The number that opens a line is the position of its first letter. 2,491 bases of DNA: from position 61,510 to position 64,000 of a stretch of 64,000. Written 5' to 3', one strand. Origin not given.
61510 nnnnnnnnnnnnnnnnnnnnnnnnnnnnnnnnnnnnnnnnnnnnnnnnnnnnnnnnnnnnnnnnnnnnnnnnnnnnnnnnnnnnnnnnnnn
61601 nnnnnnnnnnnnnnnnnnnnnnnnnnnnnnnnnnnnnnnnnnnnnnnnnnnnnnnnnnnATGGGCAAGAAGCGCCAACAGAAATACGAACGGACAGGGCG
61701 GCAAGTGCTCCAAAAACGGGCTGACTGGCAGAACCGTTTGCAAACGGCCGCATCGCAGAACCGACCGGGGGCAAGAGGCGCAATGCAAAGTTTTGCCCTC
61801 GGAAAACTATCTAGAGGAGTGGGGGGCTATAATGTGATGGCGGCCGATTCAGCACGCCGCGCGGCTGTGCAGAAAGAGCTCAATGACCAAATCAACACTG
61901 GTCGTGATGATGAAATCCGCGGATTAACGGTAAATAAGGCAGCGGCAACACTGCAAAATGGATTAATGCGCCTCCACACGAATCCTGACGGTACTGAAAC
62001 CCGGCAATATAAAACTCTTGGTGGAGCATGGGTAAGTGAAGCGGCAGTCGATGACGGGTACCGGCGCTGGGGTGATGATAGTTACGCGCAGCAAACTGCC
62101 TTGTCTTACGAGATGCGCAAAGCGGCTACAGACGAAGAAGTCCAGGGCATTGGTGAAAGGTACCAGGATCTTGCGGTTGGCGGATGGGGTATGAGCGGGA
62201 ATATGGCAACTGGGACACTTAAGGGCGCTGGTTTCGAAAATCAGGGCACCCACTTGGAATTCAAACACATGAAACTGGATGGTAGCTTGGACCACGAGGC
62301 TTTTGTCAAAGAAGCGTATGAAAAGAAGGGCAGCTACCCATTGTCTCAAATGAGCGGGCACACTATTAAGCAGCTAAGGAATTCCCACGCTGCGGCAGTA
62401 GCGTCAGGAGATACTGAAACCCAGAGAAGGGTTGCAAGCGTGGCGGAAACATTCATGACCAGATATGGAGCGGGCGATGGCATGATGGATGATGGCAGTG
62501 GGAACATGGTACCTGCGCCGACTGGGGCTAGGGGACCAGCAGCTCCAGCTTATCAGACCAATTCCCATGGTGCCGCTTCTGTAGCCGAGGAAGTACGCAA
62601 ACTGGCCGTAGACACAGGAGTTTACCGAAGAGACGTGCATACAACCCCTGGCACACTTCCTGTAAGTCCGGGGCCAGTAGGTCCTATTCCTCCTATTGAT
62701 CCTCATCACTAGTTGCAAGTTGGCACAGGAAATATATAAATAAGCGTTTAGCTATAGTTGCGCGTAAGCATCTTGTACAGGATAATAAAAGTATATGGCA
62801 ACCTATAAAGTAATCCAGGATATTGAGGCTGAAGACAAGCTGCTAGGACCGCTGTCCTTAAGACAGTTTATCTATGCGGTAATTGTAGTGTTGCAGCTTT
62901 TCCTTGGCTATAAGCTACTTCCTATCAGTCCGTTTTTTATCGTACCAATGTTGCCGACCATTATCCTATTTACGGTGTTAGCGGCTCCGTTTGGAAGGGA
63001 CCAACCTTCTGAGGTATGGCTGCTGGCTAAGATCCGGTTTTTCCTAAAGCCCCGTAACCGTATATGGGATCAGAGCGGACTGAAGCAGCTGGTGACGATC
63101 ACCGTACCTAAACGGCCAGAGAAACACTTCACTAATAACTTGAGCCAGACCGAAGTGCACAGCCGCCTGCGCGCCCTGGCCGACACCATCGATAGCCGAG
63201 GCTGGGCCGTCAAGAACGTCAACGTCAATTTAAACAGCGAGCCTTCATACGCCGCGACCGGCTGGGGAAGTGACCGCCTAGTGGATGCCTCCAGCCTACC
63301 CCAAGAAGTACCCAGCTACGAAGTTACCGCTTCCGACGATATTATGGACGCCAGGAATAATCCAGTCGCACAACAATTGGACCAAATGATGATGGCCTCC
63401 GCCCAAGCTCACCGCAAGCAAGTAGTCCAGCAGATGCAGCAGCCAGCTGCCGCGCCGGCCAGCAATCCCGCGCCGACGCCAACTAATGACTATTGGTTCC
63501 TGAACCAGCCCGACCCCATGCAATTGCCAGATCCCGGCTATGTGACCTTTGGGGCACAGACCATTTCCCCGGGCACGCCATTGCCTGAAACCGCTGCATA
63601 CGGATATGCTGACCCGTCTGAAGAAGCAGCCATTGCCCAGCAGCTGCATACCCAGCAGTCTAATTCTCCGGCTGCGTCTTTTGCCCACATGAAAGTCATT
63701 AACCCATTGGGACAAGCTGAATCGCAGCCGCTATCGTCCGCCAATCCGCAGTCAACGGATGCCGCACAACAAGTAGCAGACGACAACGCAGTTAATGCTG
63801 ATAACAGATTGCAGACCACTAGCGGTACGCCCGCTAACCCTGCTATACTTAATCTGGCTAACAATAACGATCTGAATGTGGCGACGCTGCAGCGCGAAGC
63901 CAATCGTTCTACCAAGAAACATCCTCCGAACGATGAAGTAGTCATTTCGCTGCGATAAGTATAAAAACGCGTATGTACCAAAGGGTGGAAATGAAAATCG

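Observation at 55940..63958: T4SS-like locus (VirB6/TrbL-like and PrgI/VirB3-like genes plus pilin array) adjacent to comFC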

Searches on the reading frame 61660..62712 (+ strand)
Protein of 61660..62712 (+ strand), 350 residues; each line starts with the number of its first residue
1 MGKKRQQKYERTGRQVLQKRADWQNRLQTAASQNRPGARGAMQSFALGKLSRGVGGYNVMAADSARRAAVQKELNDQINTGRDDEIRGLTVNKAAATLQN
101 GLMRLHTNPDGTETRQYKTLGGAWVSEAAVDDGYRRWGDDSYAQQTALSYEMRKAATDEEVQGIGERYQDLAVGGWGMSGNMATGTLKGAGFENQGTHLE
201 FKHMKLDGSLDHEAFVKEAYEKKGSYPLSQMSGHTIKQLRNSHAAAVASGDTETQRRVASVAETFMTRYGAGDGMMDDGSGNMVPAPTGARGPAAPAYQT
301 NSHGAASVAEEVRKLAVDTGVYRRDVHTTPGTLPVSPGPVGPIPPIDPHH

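Call 53: predict_structure(alignment_id=A4)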
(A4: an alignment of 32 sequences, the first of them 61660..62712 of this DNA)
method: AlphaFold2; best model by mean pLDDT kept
length: 350 residues; sequences in the alignment: 32
mean_pLDDT: 80.3   pTM: 0.69
mean pLDDT of the five models: 80.3, 79.0, 77.9, 76.8, 76.5
residues with pLDDT >= 90: 187; 70-90: 52; 50-70: 68; < 50: 43
segments of 3 or more residues with pLDDT < 50: 270-291, 326-341
pLDDT, mean of each block of 10 residues (from residue 1): 58 67 72 56 65 63 83 90 95 97 97 98 97 95 95 94 96 96 96 93 96 96 84 95 97 97 76 41 43 55 80 93 58 44 50
secondary structure, 60 per line:
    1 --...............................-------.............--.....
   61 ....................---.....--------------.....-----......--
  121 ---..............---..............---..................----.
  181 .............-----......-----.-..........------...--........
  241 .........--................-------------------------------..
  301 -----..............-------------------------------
elements in order: H3-33 H41-53 H56-80 H84-88 E103-107 E113-118 E124-126 H127-137 H141-154 H158-175 H180-193 H199-203 H212-221 H233-249 H252-265 H306-319

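Call 56: fold_search(model_id=the predicted structure, library=pdb)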
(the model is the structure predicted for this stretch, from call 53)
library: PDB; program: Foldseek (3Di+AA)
matches with E <= 10: 381; with E <= 0.001: 0
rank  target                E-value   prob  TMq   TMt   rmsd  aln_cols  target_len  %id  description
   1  6xns_D                2.2e-01  0.23  0.14  0.14  20.3       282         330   14  C3_crown-05 (released 2020-12-23)
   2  6xns_F                2.2e-01  0.14  0.12  0.12  22.2       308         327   14  C3_crown-05 (released 2020-12-23)
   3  9nc9_L                3.1e-01  0.23  0.18  0.11  12.1       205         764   13  Helical assembly of AVAST5 filament (released 2026-02-18)
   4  7mwq_B                3.6e-01  0.16  0.13  0.19  14.7       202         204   11  Structure of De Novo designed beta sheet heterodimer LHD29A53/B53 (released 2022-01-19)
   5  7udk_A                5.1e-01  0.35  0.16  0.28  13.2       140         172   16  Crystal structure of designed helical repeat protein RPB_LRP2_R4 bound to LRPx4 peptide (released 2023-03-22)
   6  6xns_A                5.4e-01  0.15  0.14  0.15  19.5       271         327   17  C3_crown-05 (released 2020-12-23)
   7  6e9t_A                5.4e-01  0.13  0.12  0.16  12.7       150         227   14  DHF58 filament (released 2018-11-21)
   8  8e0l_C                5.7e-01  0.18  0.09  0.18  13.5       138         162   12  Homotrimeric variant of tcTRP9, BGL06 (released 2023-04-12)
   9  8e0o_C                5.7e-01  0.12  0.10  0.18  15.9       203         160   11  Heterotrimeric variant of tcTRP9, hetBGL03-15-18 (released 2023-04-12)
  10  8fbj                  5.7e-01  0.12  0.14  0.15  18.0       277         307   13  Improving the secretion of designed protein assemblies through negative design of cryptic transmembrane domains (released 2023-03-22)
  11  5okf_A                5.9e-01  0.09  0.13  0.17  16.1       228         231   11  CH1 chimera of human 14-3-3 sigma with the HSPB6 phosphopeptide in a conformation with self-bound phosphopeptides (released 2017-10-11)
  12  5h78_A                6.2e-01  0.18  0.14  0.23  13.7       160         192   18  Crystal structure of the PKA-DHR14 fusion protein (released 2017-06-28)
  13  6pun_C                6.2e-01  0.16  0.19  0.17  13.5       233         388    9  Crystal structure of a ternary complex of FBF-2 with LST-1 (site B) and compact FBE RNA (released 2019-08-21)
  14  8qs2_A                6.2e-01  0.09  0.13  0.18  16.0       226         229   12  Ternary structure of 14-3-3s, C-RAF phosphopeptide (pS259) and compound 29 (1076409) (released 2025-04-23)
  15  8e0l_A                6.6e-01  0.18  0.09  0.19  13.4       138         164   12  Homotrimeric variant of tcTRP9, BGL06 (released 2023-04-12)
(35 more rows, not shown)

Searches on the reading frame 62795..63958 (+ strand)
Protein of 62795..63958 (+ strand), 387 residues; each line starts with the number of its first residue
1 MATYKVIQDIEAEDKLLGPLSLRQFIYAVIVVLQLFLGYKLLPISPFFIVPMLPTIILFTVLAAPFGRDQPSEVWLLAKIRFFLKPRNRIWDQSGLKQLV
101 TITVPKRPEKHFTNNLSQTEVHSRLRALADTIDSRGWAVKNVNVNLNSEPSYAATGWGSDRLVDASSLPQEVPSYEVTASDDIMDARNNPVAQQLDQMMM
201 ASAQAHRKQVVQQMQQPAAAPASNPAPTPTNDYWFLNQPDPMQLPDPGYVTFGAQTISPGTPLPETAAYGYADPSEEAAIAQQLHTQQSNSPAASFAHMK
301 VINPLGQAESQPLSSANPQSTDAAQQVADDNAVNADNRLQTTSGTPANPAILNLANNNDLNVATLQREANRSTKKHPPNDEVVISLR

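Call 3: search_protein_families(library=pfam, proteins=[window:62795-63958:+], max_evalue=1)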
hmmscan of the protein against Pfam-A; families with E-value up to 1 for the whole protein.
window:62795-63958:+ (387 aa): 1 family
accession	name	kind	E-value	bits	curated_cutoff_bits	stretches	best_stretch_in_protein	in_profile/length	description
PF12666.12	PrgI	-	1.3e-09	38.9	27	1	5-90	1-90/91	PrgI family protein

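Call 6: search_protein_families(library=ncbifam, proteins=[window:62795-63958:+], max_evalue=1)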
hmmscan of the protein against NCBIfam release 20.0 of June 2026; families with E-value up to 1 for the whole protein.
window:62795-63958:+ (387 aa): 0 families

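Call 7: find_encoding_contigs(protein=window:62795-63958:+, flank=10000, max_places=6)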
Protein window:62795-63958:+ (387 aa): 1 contig read that carries it; 1 place shown.
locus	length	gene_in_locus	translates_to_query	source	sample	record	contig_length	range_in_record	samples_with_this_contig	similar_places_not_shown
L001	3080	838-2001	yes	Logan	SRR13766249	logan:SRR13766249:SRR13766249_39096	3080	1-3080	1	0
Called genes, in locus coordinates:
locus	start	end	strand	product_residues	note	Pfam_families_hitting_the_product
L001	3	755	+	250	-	?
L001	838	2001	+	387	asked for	PF12666:PrgI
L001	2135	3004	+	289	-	PF26593:TraC-like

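Call 13: search_protein_families(library=pfam, proteins=[L001:2135-3004:+], max_evalue=0.01)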
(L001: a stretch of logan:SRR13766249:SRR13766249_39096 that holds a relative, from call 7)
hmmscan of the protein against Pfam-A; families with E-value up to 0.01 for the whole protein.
L001:2135-3004:+ (289 aa): 0 families

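Call 39: list_cluster_members(proteins=[P0001, window:62795-63958:+, L001:2135-3004:+, window:57574-57990:-, window:57015-57500:+, window:55940-56614:-])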
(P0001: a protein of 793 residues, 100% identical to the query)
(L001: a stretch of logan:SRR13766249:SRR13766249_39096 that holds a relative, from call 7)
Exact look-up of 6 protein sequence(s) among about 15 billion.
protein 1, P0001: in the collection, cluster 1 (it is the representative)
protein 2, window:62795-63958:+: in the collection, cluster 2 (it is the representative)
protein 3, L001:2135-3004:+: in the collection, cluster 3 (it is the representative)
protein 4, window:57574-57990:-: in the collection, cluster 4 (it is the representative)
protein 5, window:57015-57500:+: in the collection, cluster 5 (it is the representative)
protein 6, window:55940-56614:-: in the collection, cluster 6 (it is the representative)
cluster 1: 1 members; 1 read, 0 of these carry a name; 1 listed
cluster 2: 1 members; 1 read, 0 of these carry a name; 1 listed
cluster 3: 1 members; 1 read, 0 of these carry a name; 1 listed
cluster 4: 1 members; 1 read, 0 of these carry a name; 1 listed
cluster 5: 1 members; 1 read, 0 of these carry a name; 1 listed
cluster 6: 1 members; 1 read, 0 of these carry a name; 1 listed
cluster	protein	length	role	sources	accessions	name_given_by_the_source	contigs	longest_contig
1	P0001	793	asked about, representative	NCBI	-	-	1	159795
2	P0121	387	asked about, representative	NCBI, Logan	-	-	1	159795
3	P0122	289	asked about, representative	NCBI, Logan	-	-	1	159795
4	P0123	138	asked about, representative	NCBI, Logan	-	-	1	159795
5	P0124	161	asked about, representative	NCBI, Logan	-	-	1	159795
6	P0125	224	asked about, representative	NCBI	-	-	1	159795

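Call 78: find_related_loci(query=L001:2135-3004:+, collection=metagenome_contigs, flank=10000)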
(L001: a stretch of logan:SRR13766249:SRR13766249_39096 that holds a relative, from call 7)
Query L001:2135-3004:+ (289 aa) in metagenome_contigs; peptide patterns used: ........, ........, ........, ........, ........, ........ (x = any residue, [..] = any of these).
600 stretches matched a pattern (row limit reached: there are more); 560 encode a relative of the query (tblastn E <= 1e-3); the best 80 are kept; 80 distinct loci.
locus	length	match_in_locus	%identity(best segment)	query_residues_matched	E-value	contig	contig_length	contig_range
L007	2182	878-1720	78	1-289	3e-157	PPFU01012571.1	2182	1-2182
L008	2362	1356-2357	66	1-289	8e-148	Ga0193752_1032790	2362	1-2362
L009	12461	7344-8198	73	1-289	8e-138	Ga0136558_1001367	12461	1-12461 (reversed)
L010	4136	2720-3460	82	43-289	4e-140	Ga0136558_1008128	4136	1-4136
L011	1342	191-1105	69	1-289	5e-150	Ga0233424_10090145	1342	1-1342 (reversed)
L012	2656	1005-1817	75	19-289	9e-144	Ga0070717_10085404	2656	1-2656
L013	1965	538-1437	70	10-288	3e-145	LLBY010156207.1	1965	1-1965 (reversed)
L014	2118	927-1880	66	1-289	2e-144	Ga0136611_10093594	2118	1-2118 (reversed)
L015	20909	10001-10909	70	13-289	6e-135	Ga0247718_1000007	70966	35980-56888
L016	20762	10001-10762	78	38-289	8e-135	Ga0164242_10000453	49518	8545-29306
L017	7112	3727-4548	73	11-289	3e-134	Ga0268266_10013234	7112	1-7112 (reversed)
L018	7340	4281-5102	73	11-289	5e-134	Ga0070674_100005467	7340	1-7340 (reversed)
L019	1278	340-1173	73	18-289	1e-146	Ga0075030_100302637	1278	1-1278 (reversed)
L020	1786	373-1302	68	1-289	3e-144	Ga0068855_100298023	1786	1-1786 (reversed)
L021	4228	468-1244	75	23-289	5e-136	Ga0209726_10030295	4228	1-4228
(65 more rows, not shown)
